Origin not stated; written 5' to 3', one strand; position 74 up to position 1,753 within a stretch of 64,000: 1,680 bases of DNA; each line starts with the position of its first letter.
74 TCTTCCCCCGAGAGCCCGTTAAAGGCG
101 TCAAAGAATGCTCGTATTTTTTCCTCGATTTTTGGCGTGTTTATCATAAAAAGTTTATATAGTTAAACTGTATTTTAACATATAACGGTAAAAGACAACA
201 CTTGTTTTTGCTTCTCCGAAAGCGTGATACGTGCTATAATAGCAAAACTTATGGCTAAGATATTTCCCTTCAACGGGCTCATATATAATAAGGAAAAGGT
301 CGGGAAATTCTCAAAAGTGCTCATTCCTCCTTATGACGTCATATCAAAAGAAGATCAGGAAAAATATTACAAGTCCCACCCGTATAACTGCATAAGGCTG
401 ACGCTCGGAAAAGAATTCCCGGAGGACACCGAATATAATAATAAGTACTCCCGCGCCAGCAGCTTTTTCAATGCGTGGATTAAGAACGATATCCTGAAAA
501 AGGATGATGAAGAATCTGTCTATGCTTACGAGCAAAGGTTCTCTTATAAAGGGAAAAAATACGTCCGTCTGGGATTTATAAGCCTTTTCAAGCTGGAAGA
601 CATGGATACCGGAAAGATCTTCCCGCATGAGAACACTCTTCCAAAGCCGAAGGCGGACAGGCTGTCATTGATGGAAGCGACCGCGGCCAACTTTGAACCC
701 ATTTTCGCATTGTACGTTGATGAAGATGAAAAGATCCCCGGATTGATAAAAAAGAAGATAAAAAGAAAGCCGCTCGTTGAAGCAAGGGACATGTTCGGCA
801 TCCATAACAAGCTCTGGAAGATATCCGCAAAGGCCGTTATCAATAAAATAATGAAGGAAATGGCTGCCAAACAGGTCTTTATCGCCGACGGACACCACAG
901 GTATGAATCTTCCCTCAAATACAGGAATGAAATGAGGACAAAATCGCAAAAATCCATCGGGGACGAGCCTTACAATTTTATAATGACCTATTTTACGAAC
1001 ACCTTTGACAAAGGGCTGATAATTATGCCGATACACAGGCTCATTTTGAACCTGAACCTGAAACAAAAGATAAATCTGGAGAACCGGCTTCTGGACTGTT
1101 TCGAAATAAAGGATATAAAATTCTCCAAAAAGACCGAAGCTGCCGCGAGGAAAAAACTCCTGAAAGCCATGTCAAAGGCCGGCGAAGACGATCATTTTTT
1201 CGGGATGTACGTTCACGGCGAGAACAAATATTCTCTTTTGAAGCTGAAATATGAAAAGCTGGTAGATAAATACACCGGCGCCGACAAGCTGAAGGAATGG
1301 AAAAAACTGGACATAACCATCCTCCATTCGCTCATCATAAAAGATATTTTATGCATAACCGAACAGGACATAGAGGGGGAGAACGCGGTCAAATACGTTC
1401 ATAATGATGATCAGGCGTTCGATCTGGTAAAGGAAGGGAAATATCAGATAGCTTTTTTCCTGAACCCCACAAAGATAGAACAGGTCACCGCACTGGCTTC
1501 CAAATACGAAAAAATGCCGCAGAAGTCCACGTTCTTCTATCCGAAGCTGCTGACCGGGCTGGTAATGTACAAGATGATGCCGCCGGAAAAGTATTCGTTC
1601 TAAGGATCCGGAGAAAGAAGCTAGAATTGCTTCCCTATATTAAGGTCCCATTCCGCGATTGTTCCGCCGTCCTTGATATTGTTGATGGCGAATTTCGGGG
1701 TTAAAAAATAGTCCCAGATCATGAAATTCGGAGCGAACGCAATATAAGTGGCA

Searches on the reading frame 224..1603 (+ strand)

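Call 17: search_protein_families(library=pfam, proteins=[window:224-1603:+], max_evalue=0.00001)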
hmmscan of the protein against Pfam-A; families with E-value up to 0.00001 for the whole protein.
window:224-1603:+ (459 aa): 1 family
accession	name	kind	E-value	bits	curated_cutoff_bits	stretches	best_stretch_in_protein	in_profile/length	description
PF06245.16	DUF1015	-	1.4e-90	304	25.8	1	13-363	1-323/325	Protein of unknown function (DUF1015)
